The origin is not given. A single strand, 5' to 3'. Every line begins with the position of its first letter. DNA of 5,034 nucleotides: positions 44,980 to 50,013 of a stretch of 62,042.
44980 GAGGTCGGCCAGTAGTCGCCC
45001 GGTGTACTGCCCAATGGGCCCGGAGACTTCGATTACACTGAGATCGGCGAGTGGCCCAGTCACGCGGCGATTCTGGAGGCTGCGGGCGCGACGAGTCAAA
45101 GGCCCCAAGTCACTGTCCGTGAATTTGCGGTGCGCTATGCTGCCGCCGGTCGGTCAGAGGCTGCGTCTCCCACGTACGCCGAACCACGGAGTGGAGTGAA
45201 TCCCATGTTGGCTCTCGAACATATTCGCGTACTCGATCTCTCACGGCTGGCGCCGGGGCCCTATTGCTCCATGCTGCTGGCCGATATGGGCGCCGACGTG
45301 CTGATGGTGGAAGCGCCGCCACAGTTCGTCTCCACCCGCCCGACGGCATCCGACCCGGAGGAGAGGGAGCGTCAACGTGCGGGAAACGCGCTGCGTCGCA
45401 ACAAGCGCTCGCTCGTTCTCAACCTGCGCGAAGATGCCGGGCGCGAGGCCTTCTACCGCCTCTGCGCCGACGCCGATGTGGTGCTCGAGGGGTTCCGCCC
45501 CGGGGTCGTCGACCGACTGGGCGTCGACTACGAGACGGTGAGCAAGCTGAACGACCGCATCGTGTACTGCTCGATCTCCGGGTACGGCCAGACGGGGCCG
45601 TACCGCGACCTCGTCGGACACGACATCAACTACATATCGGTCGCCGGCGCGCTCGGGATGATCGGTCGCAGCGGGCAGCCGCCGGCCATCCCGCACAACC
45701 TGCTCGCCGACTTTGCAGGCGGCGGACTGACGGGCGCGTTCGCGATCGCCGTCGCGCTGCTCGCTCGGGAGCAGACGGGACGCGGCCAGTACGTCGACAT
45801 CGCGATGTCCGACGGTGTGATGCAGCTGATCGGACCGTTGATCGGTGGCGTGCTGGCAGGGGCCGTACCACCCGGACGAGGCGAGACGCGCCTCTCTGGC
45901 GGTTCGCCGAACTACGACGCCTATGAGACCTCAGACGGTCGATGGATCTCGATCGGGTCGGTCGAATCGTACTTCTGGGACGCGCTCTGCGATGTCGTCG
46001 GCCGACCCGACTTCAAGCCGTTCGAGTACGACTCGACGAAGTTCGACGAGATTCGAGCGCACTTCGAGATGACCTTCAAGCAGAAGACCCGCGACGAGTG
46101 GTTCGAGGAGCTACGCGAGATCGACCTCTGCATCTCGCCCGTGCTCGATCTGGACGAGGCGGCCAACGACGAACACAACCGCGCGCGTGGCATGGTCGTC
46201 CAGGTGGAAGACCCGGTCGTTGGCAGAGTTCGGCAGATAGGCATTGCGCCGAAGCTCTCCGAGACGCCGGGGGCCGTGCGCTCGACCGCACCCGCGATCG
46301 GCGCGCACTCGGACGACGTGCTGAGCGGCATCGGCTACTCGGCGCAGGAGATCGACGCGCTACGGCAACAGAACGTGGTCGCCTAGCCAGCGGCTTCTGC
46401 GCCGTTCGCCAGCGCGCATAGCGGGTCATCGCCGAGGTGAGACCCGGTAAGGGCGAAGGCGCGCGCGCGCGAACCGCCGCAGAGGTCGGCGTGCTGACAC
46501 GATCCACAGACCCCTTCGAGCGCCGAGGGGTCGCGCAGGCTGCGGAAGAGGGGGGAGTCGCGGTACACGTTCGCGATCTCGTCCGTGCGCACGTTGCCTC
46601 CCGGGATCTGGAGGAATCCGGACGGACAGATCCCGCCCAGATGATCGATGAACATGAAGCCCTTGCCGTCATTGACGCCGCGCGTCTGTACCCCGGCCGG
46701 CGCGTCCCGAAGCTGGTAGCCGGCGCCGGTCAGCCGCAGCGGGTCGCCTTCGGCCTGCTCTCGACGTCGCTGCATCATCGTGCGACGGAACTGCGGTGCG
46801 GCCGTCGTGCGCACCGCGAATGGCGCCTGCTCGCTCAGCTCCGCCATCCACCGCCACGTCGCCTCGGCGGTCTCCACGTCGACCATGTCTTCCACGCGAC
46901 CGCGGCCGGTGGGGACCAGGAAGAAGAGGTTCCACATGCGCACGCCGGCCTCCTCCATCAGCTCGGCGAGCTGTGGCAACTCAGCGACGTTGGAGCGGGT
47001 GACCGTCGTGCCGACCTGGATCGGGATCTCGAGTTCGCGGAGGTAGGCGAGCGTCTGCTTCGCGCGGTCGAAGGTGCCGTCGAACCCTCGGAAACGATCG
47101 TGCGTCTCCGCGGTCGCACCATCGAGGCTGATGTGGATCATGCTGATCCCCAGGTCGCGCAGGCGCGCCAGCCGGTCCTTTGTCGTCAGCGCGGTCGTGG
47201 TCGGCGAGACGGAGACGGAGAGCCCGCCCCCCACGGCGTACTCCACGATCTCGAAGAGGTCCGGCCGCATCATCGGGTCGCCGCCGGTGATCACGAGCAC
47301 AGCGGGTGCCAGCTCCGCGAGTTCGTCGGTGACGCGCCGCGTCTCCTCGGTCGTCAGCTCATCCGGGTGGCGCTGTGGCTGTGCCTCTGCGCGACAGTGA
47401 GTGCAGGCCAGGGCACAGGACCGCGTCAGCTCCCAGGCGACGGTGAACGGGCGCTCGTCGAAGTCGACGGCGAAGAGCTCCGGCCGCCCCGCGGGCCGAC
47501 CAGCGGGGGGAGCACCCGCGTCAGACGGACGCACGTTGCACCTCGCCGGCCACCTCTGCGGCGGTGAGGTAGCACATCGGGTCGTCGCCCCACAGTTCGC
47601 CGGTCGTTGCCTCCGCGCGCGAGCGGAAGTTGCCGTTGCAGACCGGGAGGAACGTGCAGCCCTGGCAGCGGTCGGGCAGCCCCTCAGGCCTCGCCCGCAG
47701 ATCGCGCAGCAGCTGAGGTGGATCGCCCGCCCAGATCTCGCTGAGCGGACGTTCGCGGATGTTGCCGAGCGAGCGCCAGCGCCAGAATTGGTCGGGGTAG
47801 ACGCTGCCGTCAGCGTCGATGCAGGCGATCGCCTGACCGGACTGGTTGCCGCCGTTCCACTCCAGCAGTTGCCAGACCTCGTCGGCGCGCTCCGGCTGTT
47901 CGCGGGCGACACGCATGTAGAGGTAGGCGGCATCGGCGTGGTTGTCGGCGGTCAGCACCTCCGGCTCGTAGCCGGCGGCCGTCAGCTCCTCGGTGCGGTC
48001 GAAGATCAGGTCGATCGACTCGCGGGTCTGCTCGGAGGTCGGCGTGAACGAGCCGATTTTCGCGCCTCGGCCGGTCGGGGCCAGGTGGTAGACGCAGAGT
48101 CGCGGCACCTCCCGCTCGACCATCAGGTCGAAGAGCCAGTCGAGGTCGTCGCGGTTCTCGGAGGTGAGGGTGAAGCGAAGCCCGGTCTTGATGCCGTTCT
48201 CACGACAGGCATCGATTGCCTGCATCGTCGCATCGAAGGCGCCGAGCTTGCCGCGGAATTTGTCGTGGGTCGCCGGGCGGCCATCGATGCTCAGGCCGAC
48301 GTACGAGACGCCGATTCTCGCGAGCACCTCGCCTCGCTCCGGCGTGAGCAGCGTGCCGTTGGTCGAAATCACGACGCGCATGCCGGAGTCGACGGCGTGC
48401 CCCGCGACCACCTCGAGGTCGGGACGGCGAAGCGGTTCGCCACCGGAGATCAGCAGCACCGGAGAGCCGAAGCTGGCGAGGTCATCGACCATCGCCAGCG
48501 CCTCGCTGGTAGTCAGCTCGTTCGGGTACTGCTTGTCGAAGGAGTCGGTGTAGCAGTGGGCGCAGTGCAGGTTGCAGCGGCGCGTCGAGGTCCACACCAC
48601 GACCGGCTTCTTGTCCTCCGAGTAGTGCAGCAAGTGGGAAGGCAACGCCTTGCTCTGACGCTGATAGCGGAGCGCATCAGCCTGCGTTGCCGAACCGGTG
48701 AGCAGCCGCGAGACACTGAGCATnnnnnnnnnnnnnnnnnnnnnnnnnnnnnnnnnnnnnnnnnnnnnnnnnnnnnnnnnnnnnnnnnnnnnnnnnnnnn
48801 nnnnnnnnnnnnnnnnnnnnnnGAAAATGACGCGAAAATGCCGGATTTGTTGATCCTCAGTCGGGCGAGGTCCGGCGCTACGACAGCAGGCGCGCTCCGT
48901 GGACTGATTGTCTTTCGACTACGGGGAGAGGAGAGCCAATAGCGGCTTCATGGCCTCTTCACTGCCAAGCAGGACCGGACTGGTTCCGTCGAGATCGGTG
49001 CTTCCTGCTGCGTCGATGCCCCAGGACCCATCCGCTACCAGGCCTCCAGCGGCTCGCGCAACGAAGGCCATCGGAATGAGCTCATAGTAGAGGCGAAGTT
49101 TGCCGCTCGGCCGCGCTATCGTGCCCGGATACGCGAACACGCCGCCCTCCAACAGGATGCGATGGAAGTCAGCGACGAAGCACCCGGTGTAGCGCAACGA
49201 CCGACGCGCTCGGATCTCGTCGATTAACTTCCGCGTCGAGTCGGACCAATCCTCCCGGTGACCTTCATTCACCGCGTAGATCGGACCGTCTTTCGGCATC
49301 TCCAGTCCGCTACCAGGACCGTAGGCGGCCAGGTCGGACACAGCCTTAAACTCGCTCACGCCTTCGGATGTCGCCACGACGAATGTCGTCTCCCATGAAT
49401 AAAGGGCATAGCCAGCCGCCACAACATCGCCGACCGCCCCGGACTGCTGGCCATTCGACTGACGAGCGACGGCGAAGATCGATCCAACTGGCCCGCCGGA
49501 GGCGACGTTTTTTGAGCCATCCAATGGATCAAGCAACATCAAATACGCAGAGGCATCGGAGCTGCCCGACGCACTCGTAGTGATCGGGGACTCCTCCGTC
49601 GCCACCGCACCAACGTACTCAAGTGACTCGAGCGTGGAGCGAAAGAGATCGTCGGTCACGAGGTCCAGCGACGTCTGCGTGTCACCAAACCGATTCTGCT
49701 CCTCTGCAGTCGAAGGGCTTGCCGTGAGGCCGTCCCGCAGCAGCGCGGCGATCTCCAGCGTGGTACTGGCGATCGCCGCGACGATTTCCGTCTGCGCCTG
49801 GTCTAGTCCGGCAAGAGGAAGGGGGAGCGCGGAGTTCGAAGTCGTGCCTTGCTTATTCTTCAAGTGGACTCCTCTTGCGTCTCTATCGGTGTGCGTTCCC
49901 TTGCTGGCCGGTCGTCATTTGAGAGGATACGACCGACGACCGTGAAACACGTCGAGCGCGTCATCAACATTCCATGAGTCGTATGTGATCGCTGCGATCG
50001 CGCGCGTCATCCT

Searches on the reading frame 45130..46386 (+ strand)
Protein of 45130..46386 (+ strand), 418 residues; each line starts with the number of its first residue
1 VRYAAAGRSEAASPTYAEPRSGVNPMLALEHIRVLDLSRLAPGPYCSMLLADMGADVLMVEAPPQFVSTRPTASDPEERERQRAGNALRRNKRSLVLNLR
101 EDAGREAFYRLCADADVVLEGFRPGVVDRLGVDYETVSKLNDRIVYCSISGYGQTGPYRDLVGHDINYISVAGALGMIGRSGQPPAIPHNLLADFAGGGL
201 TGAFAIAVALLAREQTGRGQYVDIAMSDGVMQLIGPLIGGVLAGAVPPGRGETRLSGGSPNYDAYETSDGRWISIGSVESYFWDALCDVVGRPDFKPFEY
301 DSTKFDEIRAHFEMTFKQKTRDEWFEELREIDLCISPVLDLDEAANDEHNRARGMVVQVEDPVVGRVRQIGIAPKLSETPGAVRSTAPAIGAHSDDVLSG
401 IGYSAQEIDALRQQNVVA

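Call 5: search_protein_families(library=pfam, proteins=[window:45130-46386:+], max_evalue=0.01)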
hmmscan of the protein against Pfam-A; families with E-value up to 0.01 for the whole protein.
window:45130-46386:+ (418 aa): 1 family
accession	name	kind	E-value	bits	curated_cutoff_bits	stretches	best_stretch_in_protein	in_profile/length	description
PF02515.22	CoA_transf_3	-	4.9e-105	352.1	23.3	1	29-394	1-366/366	CoA-transferase family III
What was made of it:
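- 45205..46386 (+): Module A, divergent gene. Family III CoA-transferase fold, probably a 2-methylacyl-CoA racemase (MCR-like). Pfam CoA_transf_3 (call 5).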

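Call 8: search_protein_families(library=ncbifam, proteins=[window:45130-46386:+], max_evalue=0.00001)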
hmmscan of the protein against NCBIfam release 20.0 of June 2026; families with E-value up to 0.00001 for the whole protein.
window:45130-46386:+ (418 aa): 7 families
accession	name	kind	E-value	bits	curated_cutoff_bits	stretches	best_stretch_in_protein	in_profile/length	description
NF003809.0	PRK05398.1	subfamily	1.5e-62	211.5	442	2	28-233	4-207/416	formyl-CoA transferase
TIGR03253.1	oxalate_frc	equivalog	7e-60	202.9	504.2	2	28-234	3-207/416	formyl-CoA transferase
NF041294.1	Scnl_mescCoAtase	equivalog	8e-60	203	700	1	26-398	1-380/381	succinyl-CoA:mesaconate CoA-transferase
NF052585.1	SucGlutTfsCaiB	equivalog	7.1e-50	169.7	750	1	28-401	7-388/394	succinate--glutarate CoA-transferase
NF008511.0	PRK11430.1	equivalog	5.8e-45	154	522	1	29-359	10-341/381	CoA:oxalate CoA-transferase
NF002914.1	PRK03525.1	equivalog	3.1e-33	115.3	413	2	41-232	22-204/400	L-carnitine CoA-transferase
TIGR04253.1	mesacon_CoA_iso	equivalog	4.4e-12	45.7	725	1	29-418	3-401/403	2-methylfumaryl-CoA isomerase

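Call 49: search_solved_structures(query=window:45205-46386:+, max_evalue=1e-25)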
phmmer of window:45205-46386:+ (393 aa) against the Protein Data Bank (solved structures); distinct sequences matched with E-value up to 1e-25: 30.
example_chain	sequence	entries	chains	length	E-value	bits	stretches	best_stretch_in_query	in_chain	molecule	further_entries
1x74_A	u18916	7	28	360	7.5e-66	226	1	4-328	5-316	2-methylacyl-CoA racemase | probable alpha-methylacyl-CoA racemase MCR | PROBABLE ALPHA-METHYLACYL-COA RACEMASE MCR (2-METHYLACYL-COA RACEMASE) (2-ARYLPROPIONYL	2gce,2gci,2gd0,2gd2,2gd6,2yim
9i2t_A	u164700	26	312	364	7.9e-66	225.9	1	4-329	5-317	Alpha-methylacyl-CoA racemase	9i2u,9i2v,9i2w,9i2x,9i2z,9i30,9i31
8rmw_A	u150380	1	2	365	8.2e-66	225.9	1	4-329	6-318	Alpha-methylacyl-CoA racemase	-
2g04_A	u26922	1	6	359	1.3e-65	225.2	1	5-370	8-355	PROBABLE FATTY-ACID-CoA RACEMASE FAR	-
8rp5_A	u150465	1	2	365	5.5e-65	223.2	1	4-329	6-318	Alpha-methylacyl-CoA racemase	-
8rp4_A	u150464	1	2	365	9.7e-65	222.4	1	4-329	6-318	Alpha-methylacyl-CoA racemase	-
8rp3_A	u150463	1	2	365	2.3e-64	221.1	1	4-329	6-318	Alpha-methylacyl-CoA racemase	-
1pqy_A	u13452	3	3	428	4.4e-45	157.7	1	4-208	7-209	Hypothetical protein yfdW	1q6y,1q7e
1pt5_A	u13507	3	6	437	6e-45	157.2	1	4-208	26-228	Hypothetical protein yfdW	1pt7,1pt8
4ed9_A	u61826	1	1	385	6.4e-45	157.1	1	4-335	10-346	CAIB/BAIF family protein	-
10uh_A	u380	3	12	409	6.3e-43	150.5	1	2-376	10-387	Formyl-coenzyme a transferase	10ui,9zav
9br7_A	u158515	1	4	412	4.1e-42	147.9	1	4-376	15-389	Succinate--hydroxymethylglutarate CoA-transferase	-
9br6_A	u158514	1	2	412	3.7e-41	144.7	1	4-376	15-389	Succinate--hydroxymethylglutarate CoA-transferase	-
4hl6_A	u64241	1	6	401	1e-39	140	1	5-334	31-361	Uncharacterized protein YfdE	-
9fn0_B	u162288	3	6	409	1.4e-39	139.5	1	3-390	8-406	Subunit of Benzylsuccinate CoA-transferase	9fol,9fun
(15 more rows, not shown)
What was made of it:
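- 45205..46386 (+): Best PDB matches are MCR/Far racemases (E 7.5e-66) against about 1e-45 for transferases (call 49).
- On alpha-Methylacyl-CoA racemase (MCR/Amacr): PDB racemases score 7.5e-66, against 4e-45 for the best transferase (call 49).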

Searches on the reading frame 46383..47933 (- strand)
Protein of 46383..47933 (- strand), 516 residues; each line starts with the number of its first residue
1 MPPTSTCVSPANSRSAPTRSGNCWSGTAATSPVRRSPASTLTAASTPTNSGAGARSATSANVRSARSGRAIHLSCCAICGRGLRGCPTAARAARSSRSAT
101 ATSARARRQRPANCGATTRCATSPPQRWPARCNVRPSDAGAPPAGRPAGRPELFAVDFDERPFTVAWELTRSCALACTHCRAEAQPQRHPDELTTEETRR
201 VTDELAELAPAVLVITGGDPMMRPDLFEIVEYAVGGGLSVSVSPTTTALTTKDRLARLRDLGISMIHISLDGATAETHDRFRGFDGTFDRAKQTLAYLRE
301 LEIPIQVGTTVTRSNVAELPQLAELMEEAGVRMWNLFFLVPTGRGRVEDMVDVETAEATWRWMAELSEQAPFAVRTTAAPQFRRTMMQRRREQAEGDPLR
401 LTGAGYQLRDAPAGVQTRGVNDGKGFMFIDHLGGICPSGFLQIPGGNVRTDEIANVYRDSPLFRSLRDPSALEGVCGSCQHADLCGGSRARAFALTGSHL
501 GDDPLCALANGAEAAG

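Call 11: search_protein_families(library=pfam, proteins=[window:46383-47933:-], max_evalue=0.001)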
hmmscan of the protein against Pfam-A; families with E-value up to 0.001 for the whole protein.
window:46383-47933:- (516 aa): 2 families
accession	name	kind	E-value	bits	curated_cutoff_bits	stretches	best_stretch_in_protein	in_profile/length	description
PF04055.27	Radical_SAM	-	1.9e-23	83.9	29.5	1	168-325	2-165/166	Radical SAM superfamily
PF13353.11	Fer4_12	-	0.00099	19.9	22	0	171-238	13-82/137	4Fe-4S single cluster domain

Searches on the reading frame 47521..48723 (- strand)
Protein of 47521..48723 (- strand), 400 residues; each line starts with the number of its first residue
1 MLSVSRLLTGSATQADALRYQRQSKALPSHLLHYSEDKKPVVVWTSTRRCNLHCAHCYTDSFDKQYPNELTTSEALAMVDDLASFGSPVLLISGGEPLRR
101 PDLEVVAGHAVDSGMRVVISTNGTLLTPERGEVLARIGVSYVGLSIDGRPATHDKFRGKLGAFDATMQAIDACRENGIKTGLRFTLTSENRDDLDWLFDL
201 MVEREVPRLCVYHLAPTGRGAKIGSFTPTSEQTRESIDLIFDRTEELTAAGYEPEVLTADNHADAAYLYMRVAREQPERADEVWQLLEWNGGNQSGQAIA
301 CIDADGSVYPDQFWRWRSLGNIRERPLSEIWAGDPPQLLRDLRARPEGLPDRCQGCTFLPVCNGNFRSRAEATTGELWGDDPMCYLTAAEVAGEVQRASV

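Call 11: search_protein_families(library=pfam, proteins=[window:47521-48723:-], max_evalue=0.001)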
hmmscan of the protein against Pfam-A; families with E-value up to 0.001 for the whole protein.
window:47521-48723:- (400 aa): 3 families
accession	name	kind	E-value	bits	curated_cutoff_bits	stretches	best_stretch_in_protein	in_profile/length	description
PF04055.27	Radical_SAM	-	6.7e-27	95.1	29.5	1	46-200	3-165/166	Radical SAM superfamily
PF13186.11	SPASM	-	6.8e-08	33.1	21.5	1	299-357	7-67/67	Iron-sulfur cluster-binding domain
PF13353.11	Fer4_12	-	2.9e-05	24.8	22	1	47-103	12-70/137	4Fe-4S single cluster domain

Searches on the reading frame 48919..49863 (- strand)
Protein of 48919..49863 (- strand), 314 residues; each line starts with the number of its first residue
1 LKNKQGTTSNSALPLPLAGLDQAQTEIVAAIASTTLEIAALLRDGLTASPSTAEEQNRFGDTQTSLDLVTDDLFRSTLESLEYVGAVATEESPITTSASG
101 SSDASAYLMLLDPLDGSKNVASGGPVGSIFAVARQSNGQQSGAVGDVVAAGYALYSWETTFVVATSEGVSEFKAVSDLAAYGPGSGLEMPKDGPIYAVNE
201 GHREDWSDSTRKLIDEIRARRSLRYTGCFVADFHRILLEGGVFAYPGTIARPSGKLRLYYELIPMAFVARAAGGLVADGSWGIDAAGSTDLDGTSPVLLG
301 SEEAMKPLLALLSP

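Call 11: search_protein_families(library=pfam, proteins=[window:48919-49863:-], max_evalue=0.001)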
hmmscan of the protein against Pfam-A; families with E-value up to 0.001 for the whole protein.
window:48919-49863:- (314 aa): 3 families
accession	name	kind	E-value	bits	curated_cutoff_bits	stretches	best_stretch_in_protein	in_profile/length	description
PF18913.5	FBPase_C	-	4.2e-32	111.1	27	1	189-310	1-124/127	Fructose-1-6-bisphosphatase, C-terminal domain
PF00316.25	FBPase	-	2.1e-21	76.9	34.8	1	44-175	42-180/191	Fructose-1-6-bisphosphatase, N-terminal domain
PF00459.30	Inositol_P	-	0.00011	22.2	27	1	29-125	8-103/271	Inositol monophosphatase family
